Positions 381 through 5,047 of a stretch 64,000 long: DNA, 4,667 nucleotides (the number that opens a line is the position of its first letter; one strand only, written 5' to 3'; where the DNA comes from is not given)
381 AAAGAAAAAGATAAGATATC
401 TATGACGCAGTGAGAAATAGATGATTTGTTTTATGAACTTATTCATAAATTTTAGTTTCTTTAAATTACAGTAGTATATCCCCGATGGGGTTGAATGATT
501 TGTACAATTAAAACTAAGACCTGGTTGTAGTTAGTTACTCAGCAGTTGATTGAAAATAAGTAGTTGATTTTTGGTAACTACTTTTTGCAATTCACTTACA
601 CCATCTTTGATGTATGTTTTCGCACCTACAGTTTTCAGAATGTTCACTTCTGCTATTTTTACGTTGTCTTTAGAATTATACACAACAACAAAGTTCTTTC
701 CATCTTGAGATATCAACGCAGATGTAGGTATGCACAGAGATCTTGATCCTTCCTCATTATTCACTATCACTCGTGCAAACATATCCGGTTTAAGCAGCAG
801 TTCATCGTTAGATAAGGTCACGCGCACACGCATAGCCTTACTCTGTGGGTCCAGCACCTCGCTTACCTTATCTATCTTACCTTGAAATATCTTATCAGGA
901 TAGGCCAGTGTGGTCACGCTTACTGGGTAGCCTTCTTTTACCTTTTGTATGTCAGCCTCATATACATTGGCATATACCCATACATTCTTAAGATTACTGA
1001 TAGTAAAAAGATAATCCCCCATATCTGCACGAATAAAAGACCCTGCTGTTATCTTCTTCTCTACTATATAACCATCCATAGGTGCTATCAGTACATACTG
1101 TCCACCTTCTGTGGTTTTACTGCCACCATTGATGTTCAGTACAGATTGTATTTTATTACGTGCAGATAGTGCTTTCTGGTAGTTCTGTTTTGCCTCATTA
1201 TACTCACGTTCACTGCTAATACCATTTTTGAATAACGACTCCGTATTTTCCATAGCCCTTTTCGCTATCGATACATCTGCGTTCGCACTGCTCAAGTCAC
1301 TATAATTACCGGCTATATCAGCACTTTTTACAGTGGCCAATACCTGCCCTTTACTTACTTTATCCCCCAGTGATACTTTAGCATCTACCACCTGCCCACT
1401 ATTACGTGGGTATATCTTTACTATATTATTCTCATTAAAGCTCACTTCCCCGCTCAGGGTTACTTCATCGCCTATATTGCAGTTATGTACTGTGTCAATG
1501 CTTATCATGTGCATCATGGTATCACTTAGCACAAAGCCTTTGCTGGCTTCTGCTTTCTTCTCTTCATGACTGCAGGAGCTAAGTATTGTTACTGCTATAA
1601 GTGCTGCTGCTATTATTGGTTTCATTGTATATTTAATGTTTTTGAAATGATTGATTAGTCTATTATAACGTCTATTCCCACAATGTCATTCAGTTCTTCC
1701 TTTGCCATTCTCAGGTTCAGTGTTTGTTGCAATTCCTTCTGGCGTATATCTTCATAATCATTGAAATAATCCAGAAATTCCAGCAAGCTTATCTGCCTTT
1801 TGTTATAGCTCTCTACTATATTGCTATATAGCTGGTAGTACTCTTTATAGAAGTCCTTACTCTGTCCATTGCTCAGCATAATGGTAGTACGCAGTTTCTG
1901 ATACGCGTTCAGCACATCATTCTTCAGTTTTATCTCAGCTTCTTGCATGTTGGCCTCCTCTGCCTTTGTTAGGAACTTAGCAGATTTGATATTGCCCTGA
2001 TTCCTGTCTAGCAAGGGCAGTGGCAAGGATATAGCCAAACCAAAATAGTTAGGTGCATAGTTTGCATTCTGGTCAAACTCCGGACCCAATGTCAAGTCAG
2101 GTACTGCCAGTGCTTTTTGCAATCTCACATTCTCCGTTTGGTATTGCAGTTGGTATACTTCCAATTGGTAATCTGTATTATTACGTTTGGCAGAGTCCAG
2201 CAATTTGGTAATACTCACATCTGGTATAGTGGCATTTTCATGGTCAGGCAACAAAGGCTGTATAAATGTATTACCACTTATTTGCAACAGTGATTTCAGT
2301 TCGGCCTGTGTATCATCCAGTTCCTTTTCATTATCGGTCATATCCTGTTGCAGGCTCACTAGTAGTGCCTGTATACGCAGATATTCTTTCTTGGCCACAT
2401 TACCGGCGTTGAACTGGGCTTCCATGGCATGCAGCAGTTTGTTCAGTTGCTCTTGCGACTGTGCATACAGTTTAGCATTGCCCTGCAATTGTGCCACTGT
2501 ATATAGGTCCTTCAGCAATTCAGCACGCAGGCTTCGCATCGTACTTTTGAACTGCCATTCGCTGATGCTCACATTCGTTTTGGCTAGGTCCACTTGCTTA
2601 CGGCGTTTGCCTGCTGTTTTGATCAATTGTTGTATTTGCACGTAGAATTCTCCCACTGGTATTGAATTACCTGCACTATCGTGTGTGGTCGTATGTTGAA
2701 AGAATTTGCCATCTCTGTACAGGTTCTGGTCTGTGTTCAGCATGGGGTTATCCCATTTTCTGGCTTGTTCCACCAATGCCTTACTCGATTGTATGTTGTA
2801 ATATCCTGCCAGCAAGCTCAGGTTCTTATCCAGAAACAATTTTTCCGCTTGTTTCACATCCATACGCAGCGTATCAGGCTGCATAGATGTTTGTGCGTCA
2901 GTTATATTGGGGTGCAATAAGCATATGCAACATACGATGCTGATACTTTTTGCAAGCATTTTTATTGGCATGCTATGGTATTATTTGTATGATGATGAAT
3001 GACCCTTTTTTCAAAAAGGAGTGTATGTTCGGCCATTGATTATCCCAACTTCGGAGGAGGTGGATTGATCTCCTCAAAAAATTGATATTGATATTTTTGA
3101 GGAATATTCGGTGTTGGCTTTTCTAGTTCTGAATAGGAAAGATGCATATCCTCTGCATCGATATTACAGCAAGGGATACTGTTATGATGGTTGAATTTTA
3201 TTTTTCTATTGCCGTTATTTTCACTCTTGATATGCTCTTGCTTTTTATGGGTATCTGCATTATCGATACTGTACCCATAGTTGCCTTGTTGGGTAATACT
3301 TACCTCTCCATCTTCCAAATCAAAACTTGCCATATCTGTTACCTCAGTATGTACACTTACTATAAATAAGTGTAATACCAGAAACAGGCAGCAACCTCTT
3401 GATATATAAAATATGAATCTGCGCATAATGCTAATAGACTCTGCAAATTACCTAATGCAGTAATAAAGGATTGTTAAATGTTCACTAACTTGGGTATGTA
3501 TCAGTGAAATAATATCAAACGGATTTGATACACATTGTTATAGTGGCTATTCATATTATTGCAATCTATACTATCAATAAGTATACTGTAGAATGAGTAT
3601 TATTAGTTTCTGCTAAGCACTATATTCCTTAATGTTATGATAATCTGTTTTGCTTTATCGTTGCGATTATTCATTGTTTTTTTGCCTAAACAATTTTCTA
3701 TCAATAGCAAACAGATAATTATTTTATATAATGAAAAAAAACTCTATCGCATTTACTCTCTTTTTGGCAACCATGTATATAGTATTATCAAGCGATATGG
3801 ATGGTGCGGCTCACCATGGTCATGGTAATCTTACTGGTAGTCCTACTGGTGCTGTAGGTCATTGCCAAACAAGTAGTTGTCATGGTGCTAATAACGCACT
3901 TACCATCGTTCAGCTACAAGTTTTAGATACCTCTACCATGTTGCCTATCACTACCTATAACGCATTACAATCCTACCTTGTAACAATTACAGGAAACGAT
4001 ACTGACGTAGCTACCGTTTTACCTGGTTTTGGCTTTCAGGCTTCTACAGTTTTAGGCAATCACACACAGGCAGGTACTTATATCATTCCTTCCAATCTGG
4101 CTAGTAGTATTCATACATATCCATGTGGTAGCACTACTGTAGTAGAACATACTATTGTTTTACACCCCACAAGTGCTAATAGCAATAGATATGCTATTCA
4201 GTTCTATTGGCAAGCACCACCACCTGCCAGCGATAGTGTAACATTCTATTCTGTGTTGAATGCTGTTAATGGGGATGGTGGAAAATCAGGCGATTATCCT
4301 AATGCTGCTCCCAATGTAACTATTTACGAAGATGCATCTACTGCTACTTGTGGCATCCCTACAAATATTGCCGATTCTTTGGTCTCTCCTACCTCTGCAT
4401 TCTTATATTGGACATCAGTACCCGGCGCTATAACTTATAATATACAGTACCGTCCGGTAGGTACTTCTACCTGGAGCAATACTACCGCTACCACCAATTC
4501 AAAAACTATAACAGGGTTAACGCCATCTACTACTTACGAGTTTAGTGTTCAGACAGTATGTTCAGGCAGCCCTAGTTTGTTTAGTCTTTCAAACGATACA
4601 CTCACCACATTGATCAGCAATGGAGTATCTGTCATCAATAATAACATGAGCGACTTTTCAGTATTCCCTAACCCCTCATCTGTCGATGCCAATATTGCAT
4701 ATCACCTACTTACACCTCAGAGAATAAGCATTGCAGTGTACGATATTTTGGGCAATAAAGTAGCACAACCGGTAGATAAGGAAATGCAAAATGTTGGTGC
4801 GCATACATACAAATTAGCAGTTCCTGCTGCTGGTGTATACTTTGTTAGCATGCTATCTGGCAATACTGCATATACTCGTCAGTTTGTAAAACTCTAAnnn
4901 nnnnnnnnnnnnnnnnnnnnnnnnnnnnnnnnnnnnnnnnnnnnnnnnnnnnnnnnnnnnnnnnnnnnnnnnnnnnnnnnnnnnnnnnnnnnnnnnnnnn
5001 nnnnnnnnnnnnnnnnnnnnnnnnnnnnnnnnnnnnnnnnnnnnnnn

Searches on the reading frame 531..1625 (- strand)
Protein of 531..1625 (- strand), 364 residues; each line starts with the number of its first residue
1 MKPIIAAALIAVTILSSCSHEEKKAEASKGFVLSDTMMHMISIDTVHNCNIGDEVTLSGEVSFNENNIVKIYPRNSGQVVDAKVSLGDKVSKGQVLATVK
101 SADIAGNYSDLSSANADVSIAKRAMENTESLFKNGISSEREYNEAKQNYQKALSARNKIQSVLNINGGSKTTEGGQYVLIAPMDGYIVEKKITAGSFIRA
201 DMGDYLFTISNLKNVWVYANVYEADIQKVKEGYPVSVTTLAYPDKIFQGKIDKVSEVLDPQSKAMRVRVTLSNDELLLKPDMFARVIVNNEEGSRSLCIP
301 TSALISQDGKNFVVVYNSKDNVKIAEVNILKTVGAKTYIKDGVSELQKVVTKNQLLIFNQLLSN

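Call 36: search_protein_families(library=pfam, proteins=[window:531-1625:-], max_evalue=0.001)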
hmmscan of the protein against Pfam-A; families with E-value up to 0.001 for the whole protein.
window:531-1625:- (364 aa): 3 families
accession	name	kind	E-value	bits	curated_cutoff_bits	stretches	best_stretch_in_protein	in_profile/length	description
PF16576.10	HlyD_D23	-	1.1e-44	152.7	30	1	52-284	3-214/214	Barrel-sandwich domain of CusB or HlyD membrane-fusion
PF13437.12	HlyD_3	-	3.1e-21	76.5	22.2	1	179-280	2-105/106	HlyD family secretion protein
PF02321.23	OEP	-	0.00016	22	22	1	111-164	123-176/187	Outer membrane efflux protein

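Call 62: find_encoding_contigs(protein=window:531-1625:-, flank=10000, max_places=4)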
Protein window:531-1625:- (364 aa): 2 contigs read that carry it; 2 places shown.
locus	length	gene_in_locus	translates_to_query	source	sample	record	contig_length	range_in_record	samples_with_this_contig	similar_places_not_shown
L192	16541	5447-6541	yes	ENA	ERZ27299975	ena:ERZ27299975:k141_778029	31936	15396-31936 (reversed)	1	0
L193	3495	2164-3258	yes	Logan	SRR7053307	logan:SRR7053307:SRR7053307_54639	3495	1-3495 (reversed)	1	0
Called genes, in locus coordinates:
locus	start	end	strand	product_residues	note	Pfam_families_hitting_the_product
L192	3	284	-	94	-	?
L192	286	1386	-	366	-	PF01784:DUF34_NIF3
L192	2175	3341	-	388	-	PF00041:fn3, PF18962:Por_Secre_tail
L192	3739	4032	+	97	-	-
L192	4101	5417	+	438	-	PF02321:OEP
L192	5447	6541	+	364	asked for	PF25917:BSH_RND (weak), PF25973:BSH_CzcB, PF25893:HH_CzcB (weak), PF25954:Beta-barrel_RND_2, PF25990:Beta-barrel_YknX (weak)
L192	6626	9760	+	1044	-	PF00873:ACR_tran, PF03176:MMPL (faint)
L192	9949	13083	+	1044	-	PF00873:ACR_tran, PF03176:MMPL (weak)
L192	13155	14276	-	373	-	PF04231:Endonuclease_1, PF18962:Por_Secre_tail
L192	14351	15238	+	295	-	PF00763:THF_DHG_CYH, PF02882:THF_DHG_CYH_C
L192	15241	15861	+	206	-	PF04055:Radical_SAM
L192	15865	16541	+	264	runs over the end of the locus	PF02673:BacA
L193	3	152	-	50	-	?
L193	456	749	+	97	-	-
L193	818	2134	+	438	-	PF02321:OEP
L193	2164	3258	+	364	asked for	PF25917:BSH_RND (weak), PF25973:BSH_CzcB, PF25893:HH_CzcB (weak), PF25954:Beta-barrel_RND_2, PF25990:Beta-barrel_YknX (weak)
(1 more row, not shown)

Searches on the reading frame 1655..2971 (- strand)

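Call 36: search_protein_families(library=pfam, proteins=[window:1655-2971:-], max_evalue=0.001)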
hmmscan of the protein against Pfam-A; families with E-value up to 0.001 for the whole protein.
window:1655-2971:- (438 aa): 1 family
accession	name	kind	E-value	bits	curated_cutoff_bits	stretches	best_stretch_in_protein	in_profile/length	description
PF02321.23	OEP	-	1.8e-37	129.4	22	2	256-432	3-187/187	Outer membrane efflux protein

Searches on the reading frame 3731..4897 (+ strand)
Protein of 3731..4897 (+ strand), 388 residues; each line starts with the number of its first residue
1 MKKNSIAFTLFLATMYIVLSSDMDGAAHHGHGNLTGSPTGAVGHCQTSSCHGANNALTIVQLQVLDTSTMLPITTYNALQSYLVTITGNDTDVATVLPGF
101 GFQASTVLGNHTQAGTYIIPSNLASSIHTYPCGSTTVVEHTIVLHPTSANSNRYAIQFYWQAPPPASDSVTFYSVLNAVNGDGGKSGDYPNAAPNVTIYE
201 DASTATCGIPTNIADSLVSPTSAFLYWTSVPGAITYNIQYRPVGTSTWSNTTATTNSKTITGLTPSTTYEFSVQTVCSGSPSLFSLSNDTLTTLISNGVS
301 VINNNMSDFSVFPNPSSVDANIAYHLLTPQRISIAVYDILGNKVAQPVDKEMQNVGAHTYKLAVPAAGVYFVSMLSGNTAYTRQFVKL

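Call 7: search_protein_families(library=pfam, proteins=[window:3731-4897:+], max_evalue=0.01)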
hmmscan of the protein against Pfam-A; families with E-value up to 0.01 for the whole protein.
window:3731-4897:+ (388 aa): 7 families
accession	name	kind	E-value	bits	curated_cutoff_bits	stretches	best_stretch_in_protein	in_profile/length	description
PF00041.27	fn3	-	3.9e-11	43.5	25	1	210-281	3-77/84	Fibronectin type III domain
PF18962.6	Por_Secre_tail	-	3.1e-08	34.2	27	1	311-385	1-73/75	Secretion system C-terminal sorting domain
PF25059.1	FN3_DSCAM-DSCAML_C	-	0.00018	22.2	39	1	235-279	22-68/89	DSCAM/DSCAML C-terminal Fn3-like domain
PF02014.22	Reeler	-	0.00023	22.2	21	1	74-173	26-119/131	Reeler domain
PF16656.11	Pur_ac_phosph_N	-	0.0016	19.4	30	1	220-276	12-81/93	Purple acid Phosphatase, N-terminal domain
PF09294.16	Interfer-bind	-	0.0053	17.4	21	1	227-275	36-84/104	Interferon-alpha/beta receptor, fibronectin type III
PF21605.3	CRLF2-like_D2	-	0.0093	16.5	27.3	0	234-274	28-68/94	Cytokine receptor-like factor 2-like, D2 domain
